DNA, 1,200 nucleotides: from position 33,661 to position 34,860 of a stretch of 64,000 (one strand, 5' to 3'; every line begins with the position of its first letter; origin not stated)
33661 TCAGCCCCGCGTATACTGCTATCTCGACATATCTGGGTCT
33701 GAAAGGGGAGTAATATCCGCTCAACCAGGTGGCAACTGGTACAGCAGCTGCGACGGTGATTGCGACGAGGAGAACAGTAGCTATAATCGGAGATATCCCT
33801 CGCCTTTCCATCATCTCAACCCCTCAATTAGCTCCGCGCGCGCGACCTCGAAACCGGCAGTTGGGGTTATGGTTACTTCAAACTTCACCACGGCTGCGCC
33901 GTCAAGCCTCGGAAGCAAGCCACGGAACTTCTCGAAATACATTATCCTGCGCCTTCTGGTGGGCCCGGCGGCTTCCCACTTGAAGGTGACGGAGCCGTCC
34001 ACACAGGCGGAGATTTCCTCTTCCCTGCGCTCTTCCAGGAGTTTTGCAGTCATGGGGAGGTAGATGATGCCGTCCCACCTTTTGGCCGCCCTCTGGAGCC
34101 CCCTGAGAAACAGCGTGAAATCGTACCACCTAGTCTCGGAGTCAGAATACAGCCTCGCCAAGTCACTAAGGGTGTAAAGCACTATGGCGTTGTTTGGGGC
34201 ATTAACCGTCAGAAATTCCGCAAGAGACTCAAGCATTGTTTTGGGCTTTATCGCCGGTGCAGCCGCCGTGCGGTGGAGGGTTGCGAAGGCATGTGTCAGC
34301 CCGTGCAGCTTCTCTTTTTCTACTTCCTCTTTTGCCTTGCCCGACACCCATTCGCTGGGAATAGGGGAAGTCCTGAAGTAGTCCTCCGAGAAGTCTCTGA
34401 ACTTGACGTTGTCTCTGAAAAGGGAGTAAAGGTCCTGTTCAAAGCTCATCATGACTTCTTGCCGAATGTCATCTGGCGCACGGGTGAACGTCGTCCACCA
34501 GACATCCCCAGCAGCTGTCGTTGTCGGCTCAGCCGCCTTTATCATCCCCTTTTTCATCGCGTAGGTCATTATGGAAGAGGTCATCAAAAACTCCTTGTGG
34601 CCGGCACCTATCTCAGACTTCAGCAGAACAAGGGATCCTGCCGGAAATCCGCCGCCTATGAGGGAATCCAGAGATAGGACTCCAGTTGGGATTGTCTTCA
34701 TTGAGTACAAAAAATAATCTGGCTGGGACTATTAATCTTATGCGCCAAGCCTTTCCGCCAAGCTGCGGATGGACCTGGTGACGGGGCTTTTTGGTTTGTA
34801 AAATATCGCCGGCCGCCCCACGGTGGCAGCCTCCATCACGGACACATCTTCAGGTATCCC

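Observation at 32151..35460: MinD / degenerate KaiC-like / type IV pilin-like / anchored secreted protein operon without the usual pilus ATPase and platform genes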

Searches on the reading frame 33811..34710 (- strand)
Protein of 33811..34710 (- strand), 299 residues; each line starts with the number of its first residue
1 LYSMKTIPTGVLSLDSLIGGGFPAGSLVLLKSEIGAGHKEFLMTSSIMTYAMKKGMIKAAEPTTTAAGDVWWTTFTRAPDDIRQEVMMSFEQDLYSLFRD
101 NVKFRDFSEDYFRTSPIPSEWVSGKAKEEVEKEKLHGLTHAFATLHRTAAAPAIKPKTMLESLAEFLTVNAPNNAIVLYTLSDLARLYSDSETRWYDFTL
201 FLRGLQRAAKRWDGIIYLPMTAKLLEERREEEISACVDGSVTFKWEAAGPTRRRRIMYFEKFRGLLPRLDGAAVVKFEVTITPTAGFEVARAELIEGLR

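Call 3: search_protein_families(library=pfam, proteins=[window:33811-34710:-], max_evalue=0.1)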
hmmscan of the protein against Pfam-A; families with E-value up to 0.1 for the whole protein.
window:33811-34710:- (299 aa): 4 families
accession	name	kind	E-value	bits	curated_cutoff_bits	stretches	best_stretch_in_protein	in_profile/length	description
PF05625.17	PAXNEB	-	0.00028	20.5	28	1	6-43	18-55/366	PAXNEB protein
PF06745.19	ATPase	-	0.0057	16.5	26.6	1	7-38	1-32/231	KaiC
PF23442.1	DUF7125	-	0.014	15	29.1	1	4-63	1-60/207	Family of unknown function (DUF7125)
PF18814.6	PBECR5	-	0.024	14.9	25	1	19-130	33-136/239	phage-Barnase-EndoU-ColicinE5/D-RelE like nuclease5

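Call 4: search_protein_families(library=ncbifam, proteins=[window:33811-34710:-], max_evalue=0.1)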
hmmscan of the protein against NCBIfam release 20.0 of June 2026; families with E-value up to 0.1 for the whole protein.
window:33811-34710:- (299 aa): 8 families
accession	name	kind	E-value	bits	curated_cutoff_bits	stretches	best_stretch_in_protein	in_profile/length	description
NF052589.1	ArlH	equivalog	3.5e-06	26.9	215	1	14-38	9-33/229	archaellum protein ArlH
NF006799.0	PRK09302.1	equivalog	0.00042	19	408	1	4-55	252-301/515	circadian clock protein KaiC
NF004723.0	PRK06067.1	subfamily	0.00081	19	194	1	4-56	13-63/243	flagellar accessory protein FlaH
TIGR03881.1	KaiC_arch_4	hypoth_equivalog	0.006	16.3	247.8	1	7-43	3-39/231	KaiC domain-containing protein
NF006861.0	PRK09361.1-1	equivalog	0.016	14.8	278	1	5-52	3-50/235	DNA repair and recombination protein RadB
NF003301.0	PRK04301.1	equivalog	0.028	13.6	259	1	4-52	80-128/316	DNA repair and recombination protein RadA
NF033429.2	ImuA_translesion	equivalog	0.038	13.9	150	1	5-43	14-54/181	translesion DNA synthesis-associated protein ImuA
TIGR03880.1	KaiC_arch_3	hypoth_equivalog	0.05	13.1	249.45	0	10-41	1-32/224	KaiC domain-containing protein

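Call 8: find_homologous_proteins(query=window:33811-34710:-, max_evalue=0.001)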
Query window:33811-34710:- (299 aa): 127 proteins with E <= 0.001 among 4077 candidates; the best 120 are listed.
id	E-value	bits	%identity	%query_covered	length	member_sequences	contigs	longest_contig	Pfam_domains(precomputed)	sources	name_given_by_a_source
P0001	2.9e-188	642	97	99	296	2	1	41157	-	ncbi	ncbi:MAG: hypothetical protein AB1305_00590 [Candidatus Hadarchaeota archaeon]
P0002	5.0e-165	566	85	99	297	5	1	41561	PF23442.2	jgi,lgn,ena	-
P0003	1.3e-153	528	76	100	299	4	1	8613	PF23442.2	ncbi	-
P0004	7.3e-153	526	77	99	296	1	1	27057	-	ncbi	-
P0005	1.3e-149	515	74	99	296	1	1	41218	-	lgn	-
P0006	3.5e-149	514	74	99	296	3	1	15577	PF23442.2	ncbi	ncbi:MAG: hypothetical protein QXT22_05440 [Candidatus Hadarchaeales archaeon]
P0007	3.5e-149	514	76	100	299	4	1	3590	PF23442.2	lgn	-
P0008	2.5e-147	508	74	99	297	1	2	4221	-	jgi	jgi:KaiC/GvpD/RAD55 family RecA-like ATPase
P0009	3.8e-147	507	74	99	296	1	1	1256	PF06745.20,PF23442.2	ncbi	ncbi:MAG: RAD55 family ATPase [Candidatus Hadarchaeales archaeon]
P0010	8.4e-145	500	74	99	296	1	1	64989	PF06745.20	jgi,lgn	jgi:KaiC/GvpD/RAD55 family RecA-like ATPase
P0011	2.6e-142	491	72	99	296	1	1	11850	PF06745.20,PF23442.2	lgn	-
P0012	1.3e-135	469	70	99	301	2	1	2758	PF23442.2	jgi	-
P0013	3.1e-135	468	71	100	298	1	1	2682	-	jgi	jgi:KaiC/GvpD/RAD55 family RecA-like ATPase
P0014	2.0e-133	462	67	99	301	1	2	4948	PF06745.20,PF23442.2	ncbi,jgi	jgi:KaiC/GvpD/RAD55 family RecA-like ATPase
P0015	2.5e-133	462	69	99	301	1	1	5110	PF23442.2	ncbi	-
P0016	3.2e-133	462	68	99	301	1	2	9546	PF23442.2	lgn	-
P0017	3.9e-133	461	68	99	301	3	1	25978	PF23442.2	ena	-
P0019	3.1e-131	455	66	99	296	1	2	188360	PF06745.20,PF23442.2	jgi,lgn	jgi:KaiC/GvpD/RAD55 family RecA-like ATPase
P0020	2.0e-130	452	68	99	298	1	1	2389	PF05625.18,PF23442.2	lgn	-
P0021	2.3e-126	439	67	99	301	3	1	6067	PF06745.20,PF23442.2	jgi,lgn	jgi:KaiC/GvpD/RAD55 family RecA-like ATPase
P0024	5.0e-122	425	60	99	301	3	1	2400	PF06745.20,PF23442.2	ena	-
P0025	1.2e-120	420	60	99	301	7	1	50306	PF06745.20,PF23442.2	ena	-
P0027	1.6e-117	410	60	99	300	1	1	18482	PF06745.20,PF05625.18,PF23442.2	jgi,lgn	jgi:KaiC/GvpD/RAD55 family RecA-like ATPase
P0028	4.0e-117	409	60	99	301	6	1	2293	PF06745.20,PF23442.2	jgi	-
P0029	7.3e-115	401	59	99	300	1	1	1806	PF06745.20,PF23442.2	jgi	-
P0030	6.8e-113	395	60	99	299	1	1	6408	PF06745.20,PF23442.2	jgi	jgi:KaiC/GvpD/RAD55 family RecA-like ATPase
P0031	2.3e-101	357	55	98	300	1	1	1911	PF23442.2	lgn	-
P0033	7.4e-93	329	51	99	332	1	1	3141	PF06745.20,PF05625.18,PF23442.2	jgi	-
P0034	1.4e-92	328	51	99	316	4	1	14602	PF06745.20,PF23442.2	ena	-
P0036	1.8e-92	328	53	99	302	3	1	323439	PF23442.2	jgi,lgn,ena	-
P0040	4.0e-91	323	51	99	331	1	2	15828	PF06745.20,PF23442.2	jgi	jgi:archaellum biogenesis ATPase FlaH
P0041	5.6e-91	323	49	99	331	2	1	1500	PF06745.20,PF23442.2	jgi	jgi:archaellum biogenesis ATPase FlaH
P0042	1.4e-90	322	52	99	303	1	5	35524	PF06745.20,PF23442.2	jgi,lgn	jgi:KaiC/GvpD/RAD55 family RecA-like ATPase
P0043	3.6e-90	320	50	99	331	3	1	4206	PF06745.20,PF23442.2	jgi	jgi:archaellum biogenesis ATPase FlaH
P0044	1.1e-89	319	52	99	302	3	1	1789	PF06745.20,PF23442.2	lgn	-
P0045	1.2e-89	319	51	99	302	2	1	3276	PF06745.20,PF23442.2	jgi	jgi:KaiC/GvpD/RAD55 family RecA-like ATPase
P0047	2.9e-88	314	51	99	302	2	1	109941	PF06745.20,PF23442.2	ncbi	-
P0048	1.1e-87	312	49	98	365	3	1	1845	PF06745.20,PF23442.2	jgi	-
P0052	3.3e-86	307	50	99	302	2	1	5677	PF06745.20,PF23442.2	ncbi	-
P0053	9.8e-85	302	49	99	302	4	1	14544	-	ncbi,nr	ncbi:MAG: hypothetical protein QMC89_06035 [Candidatus Hodarchaeaceae archaeon]|nr:hypothetical prot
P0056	5.3e-57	211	36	98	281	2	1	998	PF06745.20,PF23442.2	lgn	-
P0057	9.5e-55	204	38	98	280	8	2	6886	PF06745.20,PF23442.2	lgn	-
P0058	1.1e-54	204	38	98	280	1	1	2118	PF06745.20,PF23442.2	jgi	jgi:KaiC/GvpD/RAD55 family RecA-like ATPase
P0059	2.3e-54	203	38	98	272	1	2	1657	PF06745.20,PF23442.2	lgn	-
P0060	2.8e-54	203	35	97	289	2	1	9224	PF06745.20,PF23442.2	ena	-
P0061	2.8e-54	203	40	99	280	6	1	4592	PF06745.20,PF23442.2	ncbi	-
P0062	9.4e-54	201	35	97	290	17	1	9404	PF06745.20,PF23442.2,PF08423.18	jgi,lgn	-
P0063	1.1e-53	201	37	98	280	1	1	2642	PF06745.20,PF23442.2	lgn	-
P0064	1.7e-53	200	34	97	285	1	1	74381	PF06745.20,PF23442.2,PF08423.18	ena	-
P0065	7.1e-53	198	38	99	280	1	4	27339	PF06745.20,PF23442.2,PF08423.18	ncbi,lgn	-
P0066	8.2e-53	198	39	98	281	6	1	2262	PF06745.20,PF23442.2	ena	-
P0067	1.8e-52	197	37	99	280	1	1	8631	PF06745.20,PF23442.2,PF08423.18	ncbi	-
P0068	3.4e-52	196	37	98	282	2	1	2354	PF06745.20,PF23442.2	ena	-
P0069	3.6e-52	196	39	95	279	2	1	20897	PF06745.20,PF23442.2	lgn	-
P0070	6.5e-52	195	37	98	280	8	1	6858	PF06745.20,PF23442.2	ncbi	ncbi:MAG: ATPase domain-containing protein [Methanobacteriota archaeon]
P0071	7.2e-52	195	37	98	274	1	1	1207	PF06745.20,PF23442.2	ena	-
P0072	1.0e-51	194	38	99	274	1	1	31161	PF06745.20,PF23442.2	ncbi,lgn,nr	ncbi:MAG: hypothetical protein OIN87_11735 [Candidatus Methanoperedens sp.]|nr:hypothetical protein 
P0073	1.1e-51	194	37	98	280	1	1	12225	PF06745.20,PF23442.2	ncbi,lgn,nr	ncbi:MAG: ATPase domain-containing protein [Candidatus Methanoperedens sp.]|nr:ATPase domain-contain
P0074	2.0e-51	193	37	98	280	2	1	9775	PF06745.20,PF23442.2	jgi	-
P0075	2.0e-51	193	38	98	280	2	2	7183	PF06745.20,PF23442.2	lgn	-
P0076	2.1e-51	193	40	97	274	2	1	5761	PF06745.20,PF23442.2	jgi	-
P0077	4.2e-51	192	36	98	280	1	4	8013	PF06745.20,PF23442.2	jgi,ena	-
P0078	4.7e-51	192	36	98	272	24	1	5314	PF06745.20,PF23442.2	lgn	-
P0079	6.5e-51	191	35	98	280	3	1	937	PF06745.20,PF23442.2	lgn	-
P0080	6.6e-51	191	38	97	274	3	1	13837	PF06745.20,PF23442.2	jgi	jgi:KaiC/GvpD/RAD55 family RecA-like ATPase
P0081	7.1e-51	191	36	98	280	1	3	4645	PF06745.20,PF23442.2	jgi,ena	-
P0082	7.2e-51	191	38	97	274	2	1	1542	PF06745.20,PF23442.2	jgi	jgi:KaiC/GvpD/RAD55 family RecA-like ATPase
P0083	9.1e-51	191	37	96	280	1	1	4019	PF06745.20,PF23442.2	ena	-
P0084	1.3e-50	191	37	98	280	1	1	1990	PF06745.20,PF23442.2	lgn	-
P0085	1.7e-50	190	38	98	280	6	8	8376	PF06745.20,PF23442.2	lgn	-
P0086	1.8e-50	190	38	99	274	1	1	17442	PF06745.20,PF23442.2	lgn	-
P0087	1.8e-50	190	38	98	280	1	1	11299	PF06745.20,PF23442.2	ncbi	-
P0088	2.1e-50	190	35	98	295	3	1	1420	PF06745.20,PF23442.2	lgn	-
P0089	2.2e-50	190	37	98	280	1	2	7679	PF06745.20,PF23442.2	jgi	jgi:KaiC/GvpD/RAD55 family RecA-like ATPase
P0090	2.2e-50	190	37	98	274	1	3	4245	PF06745.20,PF23442.2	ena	-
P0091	4.3e-50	189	37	98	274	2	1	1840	PF06745.20,PF23442.2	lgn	-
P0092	5.3e-50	188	37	98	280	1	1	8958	PF06745.20,PF23442.2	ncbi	-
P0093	5.6e-50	188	37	99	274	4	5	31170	PF06745.20,PF23442.2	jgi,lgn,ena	-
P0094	5.6e-50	188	38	98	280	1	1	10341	PF06745.20,PF23442.2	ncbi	-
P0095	5.7e-50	188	37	98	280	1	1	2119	PF06745.20,PF23442.2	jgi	-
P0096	7.2e-50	188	37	98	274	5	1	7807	PF06745.20,PF23442.2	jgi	jgi:KaiC/GvpD/RAD55 family RecA-like ATPase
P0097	7.7e-50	188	36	98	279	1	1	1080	PF06745.20,PF23442.2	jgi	-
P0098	1.0e-49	188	37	98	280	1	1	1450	PF06745.20,PF23442.2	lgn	-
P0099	1.7e-49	187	37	98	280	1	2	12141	PF06745.20,PF23442.2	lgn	-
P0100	3.1e-49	186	37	98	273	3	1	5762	PF06745.20,PF23442.2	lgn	-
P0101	3.4e-49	186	35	98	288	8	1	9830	PF06745.20,PF23442.2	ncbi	-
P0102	4.0e-49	186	37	97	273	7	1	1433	PF06745.20,PF05625.18,PF23442.2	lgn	-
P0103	6.3e-49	185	37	98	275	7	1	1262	PF06745.20,PF23442.2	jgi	jgi:KaiC/GvpD/RAD55 family RecA-like ATPase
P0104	1.0e-48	184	38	97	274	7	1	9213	PF06745.20,PF23442.2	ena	-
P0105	1.1e-48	184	37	98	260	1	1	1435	PF06745.20,PF23442.2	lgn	-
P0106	1.9e-48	183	35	98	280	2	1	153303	PF06745.20,PF23442.2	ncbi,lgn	-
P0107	3.2e-48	183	38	97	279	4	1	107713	PF06745.20,PF23442.2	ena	-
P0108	3.7e-48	182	36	98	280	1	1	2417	PF06745.20,PF23442.2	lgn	-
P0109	7.0e-48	182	36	98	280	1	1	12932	PF06745.20,PF23442.2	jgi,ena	-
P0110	1.0e-47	181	36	98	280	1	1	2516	PF06745.20,PF23442.2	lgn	-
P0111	1.4e-47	181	35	98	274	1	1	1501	PF06745.20,PF23442.2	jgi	jgi:KaiC/GvpD/RAD55 family RecA-like ATPase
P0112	1.6e-47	180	36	97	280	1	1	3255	PF06745.20,PF23442.2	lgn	-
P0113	2.2e-47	180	36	98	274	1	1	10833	PF06745.20,PF05625.18,PF23442.2,PF13481.13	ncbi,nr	ncbi:MAG: hypothetical protein LUQ40_01435 [Methanomicrobiales archaeon]|nr:hypothetical protein [Me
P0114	2.4e-47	180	35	99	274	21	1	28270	PF06745.20,PF23442.2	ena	-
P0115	1.4e-46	177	37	97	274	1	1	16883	PF06745.20,PF23442.2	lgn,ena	-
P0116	3.5e-46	176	35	99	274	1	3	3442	PF06745.20,PF23442.2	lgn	-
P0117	4.8e-45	172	37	97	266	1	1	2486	PF06745.20,PF23442.2,PF13481.13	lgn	-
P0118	7.9e-43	165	33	98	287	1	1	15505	PF06745.20,PF05625.18,PF23442.2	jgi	jgi:KaiC/GvpD/RAD55 family RecA-like ATPase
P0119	7.5e-42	162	35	98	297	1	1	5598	PF06745.20,PF23442.2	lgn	-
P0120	2.8e-41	160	34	97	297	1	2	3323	PF06745.20,PF23442.2,PF13481.13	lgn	-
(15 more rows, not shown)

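Call 10: find_encoding_contigs(protein=P0036, flank=8000, max_places=2)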
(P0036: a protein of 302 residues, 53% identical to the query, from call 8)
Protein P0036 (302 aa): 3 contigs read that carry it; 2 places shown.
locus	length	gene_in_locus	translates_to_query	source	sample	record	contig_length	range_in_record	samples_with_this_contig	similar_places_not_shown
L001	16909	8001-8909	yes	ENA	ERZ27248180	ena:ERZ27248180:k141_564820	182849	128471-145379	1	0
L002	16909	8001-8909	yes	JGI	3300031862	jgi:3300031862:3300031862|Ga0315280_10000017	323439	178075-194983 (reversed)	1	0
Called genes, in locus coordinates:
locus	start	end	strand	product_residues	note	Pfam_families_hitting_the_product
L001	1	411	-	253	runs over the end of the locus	PF01135:PCMT, PF13489:Methyltransf_23, PF01209:Ubie_methyltran, PF06325:PrmA, PF13847:Methyltransf_31, PF08241:Methyltransf_11, PF08242:Methyltransf_12, PF13649:Methyltransf_25, +5 more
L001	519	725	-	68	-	-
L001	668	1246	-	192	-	PF14528:LAGLIDADG_3 (weak)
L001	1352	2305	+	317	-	PF01916:DS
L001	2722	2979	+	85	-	PF00736:EF1_GNE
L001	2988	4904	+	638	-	PF01472:PUA, PF01507:PAPS_reduct, PF14697:Fer4_21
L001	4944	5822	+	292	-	PF01545:Cation_efflux, PF16916:ZT_dimer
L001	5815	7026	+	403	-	PF00155:Aminotran_1_2, PF00266:Aminotran_5, PF01212:Beta_elim_lyase (weak), PF01041:DegT_DnrJ_EryC1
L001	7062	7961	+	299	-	PF00142:Fer4_NifH, PF01656:CbiA, PF02374:ArsA_ATPase, PF06564:CBP_BcsQ, PF10609:ParA, PF13614:AAA_31, PF13500:AAA_26 (weak)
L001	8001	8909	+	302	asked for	PF23442:DUF7125 (faint)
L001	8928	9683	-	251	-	PF23960:DUF7289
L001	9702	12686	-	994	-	PF23960:DUF7289 (faint), PF24517:CBM96, PF19077:Big_13 (faint)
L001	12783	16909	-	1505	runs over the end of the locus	PF24517:CBM96, PF10102:DUF2341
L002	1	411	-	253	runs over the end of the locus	PF01135:PCMT, PF13489:Methyltransf_23, PF01209:Ubie_methyltran, PF06325:PrmA, PF13847:Methyltransf_31, PF08241:Methyltransf_11, PF08242:Methyltransf_12, PF13649:Methyltransf_25, +5 more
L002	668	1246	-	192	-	PF14528:LAGLIDADG_3 (weak)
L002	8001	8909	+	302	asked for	PF23442:DUF7125 (faint)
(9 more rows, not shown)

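Call 11: find_encoding_contigs(protein=P0106, flank=8000, max_places=2)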
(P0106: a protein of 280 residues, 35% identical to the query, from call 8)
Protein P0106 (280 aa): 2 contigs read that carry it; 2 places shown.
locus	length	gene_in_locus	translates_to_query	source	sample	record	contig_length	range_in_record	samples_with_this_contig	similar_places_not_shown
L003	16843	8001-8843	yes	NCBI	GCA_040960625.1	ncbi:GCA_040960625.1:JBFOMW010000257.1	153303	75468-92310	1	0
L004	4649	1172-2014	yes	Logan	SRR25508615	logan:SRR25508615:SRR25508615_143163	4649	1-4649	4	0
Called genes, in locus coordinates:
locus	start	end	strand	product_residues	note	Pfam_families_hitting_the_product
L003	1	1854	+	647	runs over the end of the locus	-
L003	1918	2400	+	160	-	-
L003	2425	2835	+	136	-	-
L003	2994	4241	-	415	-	-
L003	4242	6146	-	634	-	PF00482:T2SSF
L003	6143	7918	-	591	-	PF23990:PilB3_N, PF00437:T2SSE, PF27713:UCP018868 (weak)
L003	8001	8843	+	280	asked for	PF06745:ATPase, PF23442:DUF7125 (faint)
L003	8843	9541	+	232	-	PF03796:DnaB_C (weak), PF06745:ATPase, PF23442:DUF7125, PF07088:GvpD_P-loop (weak)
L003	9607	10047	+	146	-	PF02627:CMD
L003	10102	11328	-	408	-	PF04055:Radical_SAM, PF19238:Radical_SAM_2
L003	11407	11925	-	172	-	PF12724:Flavodoxin_5, PF00258:Flavodoxin_1 (weak)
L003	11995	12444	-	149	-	PF00011:HSP20, PF04969:CS (weak), PF17886:ArsA_HSP20 (weak)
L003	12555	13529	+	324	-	PF17835:NOG1_N, PF01926:MMR_HSR1, PF02421:FeoB_N, PF06858:NOG1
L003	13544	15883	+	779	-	PF14697:Fer4_21 (faint), PF07992:Pyr_redox_2 (weak), PF00890:FAD_binding_2 (weak), PF01134:GIDA (weak), PF12831:FAD_oxidored, PF13187:Fer4_9 (weak), PF00037:Fer4 (weak), PF02662:FlpD, +7 more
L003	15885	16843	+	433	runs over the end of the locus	PF00037:Fer4 (weak), PF12838:Fer4_7, PF13187:Fer4_9 (weak), PF00037:Fer4 (weak), PF12838:Fer4_7, PF13187:Fer4_9, PF00037:Fer4, PF12838:Fer4_7, +13 more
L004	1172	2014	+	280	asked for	PF06745:ATPase, PF23442:DUF7125 (faint)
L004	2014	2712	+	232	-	PF03796:DnaB_C (weak), PF06745:ATPase, PF23442:DUF7125, PF07088:GvpD_P-loop (weak)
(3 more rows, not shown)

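Call 12: find_encoding_contigs(protein=P0053, flank=8000, max_places=2)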
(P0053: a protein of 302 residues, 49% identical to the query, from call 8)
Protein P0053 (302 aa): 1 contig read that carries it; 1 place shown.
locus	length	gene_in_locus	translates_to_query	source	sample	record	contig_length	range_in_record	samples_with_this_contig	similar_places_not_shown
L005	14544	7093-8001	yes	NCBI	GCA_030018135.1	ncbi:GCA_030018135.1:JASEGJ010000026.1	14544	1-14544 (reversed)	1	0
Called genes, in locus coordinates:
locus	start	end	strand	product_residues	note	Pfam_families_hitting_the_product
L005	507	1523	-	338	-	PF00586:AIRS, PF02769:AIRS_C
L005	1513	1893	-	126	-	PF01155:HypA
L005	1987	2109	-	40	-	PF01455:HupF_HypC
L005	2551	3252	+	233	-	PF02811:PHP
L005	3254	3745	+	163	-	PF01750:HycI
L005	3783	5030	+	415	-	PF00155:Aminotran_1_2 (weak), PF00266:Aminotran_5, PF01041:DegT_DnrJ_EryC1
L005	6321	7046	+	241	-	PF00142:Fer4_NifH, PF01656:CbiA, PF02374:ArsA_ATPase (weak), PF06564:CBP_BcsQ, PF10609:ParA, PF13614:AAA_31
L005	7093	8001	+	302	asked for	-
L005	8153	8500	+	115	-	-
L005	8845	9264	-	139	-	-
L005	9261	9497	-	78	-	PF04014:MazE_antitoxin (weak)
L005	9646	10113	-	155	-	PF13470:PIN_3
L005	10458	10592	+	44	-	-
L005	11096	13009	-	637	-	PF23960:DUF7289 (faint)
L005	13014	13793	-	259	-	PF23960:DUF7289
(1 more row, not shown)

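Call 14: find_encoding_contigs(protein=P0019, flank=8000, max_places=2)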
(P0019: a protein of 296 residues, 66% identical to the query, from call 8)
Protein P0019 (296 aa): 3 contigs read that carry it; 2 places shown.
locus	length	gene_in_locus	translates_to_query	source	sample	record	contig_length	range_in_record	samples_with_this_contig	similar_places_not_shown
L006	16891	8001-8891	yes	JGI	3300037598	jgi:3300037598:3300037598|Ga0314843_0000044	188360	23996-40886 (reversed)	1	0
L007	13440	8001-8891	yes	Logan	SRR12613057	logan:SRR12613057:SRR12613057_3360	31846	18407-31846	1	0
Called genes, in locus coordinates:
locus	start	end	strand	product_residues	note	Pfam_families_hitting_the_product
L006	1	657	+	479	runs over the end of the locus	-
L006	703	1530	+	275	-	PF02548:Pantoate_transf, PF13714:PEP_mutase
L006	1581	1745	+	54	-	-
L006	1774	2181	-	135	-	PF21485:IF5A-like_N, PF01287:eIF-5a (weak)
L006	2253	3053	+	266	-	PF01513:NAD_kinase, PF20143:NAD_kinase_C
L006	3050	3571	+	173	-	PF11848:DUF3368 (weak), PF17146:PIN_6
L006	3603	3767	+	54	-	PF00301:Rubredoxin, PF21349:RUBY_RBDX (faint)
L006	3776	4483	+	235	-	PF17746:SfsA_N, PF03749:SfsA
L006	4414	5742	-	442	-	PF01964:ThiC_Rad_SAM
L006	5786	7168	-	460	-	PF01909:NTP_transf_2, PF09249:tRNA_NucTransf2, PF21133:CAA_C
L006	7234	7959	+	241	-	PF01656:CbiA, PF02374:ArsA_ATPase (faint), PF06564:CBP_BcsQ, PF09140:MipZ (faint), PF10609:ParA, PF13500:AAA_26 (faint), PF13614:AAA_31, PF00142:Fer4_NifH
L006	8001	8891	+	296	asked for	PF06745:ATPase (faint), PF23442:DUF7125 (faint)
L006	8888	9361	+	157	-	PF07790:Pilin_N (faint)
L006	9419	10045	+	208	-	PF07790:Pilin_N (weak)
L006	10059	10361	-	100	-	PF04032:Rpr2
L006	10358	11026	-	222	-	PF03587:EMG1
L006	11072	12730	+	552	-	PF00270:DEAD (faint), PF13307:Helicase_C_2 (weak)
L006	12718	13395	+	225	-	PF01694:Rhomboid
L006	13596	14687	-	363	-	PF00723:Glyco_hydro_15 (faint)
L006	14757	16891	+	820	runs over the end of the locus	PF02730:AFOR_N, PF01314:AFOR_C, PF00215:OMPdecase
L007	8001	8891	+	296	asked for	PF06745:ATPase (faint), PF23442:DUF7125 (faint)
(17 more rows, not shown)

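Call 15: find_encoding_contigs(protein=P0047, flank=8000, max_places=2)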
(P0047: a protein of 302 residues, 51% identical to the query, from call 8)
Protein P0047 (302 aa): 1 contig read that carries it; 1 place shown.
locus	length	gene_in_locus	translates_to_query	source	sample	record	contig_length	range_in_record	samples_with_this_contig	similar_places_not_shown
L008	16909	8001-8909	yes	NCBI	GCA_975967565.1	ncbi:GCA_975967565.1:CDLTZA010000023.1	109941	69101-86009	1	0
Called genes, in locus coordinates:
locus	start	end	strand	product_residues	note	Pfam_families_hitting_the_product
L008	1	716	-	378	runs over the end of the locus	PF01368:DHH, PF02272:DHHA1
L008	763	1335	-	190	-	-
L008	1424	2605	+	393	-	PF07690:MFS_1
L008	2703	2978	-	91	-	-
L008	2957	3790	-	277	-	PF17032:Zn_ribbon_15 (faint), PF18912:DZR_2 (faint), PF13240:Zn_Ribbon_1, PF13248:Zn_ribbon_3 (weak), PF24460:DUF7575 (weak), PF24463:DUF7577 (weak), PF12773:DZR (weak), PF13240:Zn_Ribbon_1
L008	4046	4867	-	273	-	PF00362:Integrin_beta (faint), PF00092:VWA, PF13519:VWA_2 (weak), PF25106:VWA_4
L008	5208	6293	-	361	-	-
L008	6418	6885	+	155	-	-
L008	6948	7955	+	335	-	PF00142:Fer4_NifH (faint), PF01656:CbiA, PF02374:ArsA_ATPase, PF06564:CBP_BcsQ, PF09140:MipZ (faint), PF10609:ParA, PF13614:AAA_31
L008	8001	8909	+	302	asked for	PF06745:ATPase (faint), PF23442:DUF7125 (faint)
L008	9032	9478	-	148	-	PF01850:PIN (weak)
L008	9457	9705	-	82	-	PF26688:RHH_12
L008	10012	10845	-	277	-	PF23960:DUF7289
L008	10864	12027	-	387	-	PF23960:DUF7289 (faint)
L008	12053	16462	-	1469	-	PF23960:DUF7289 (faint), PF24517:CBM96, PF10102:DUF2341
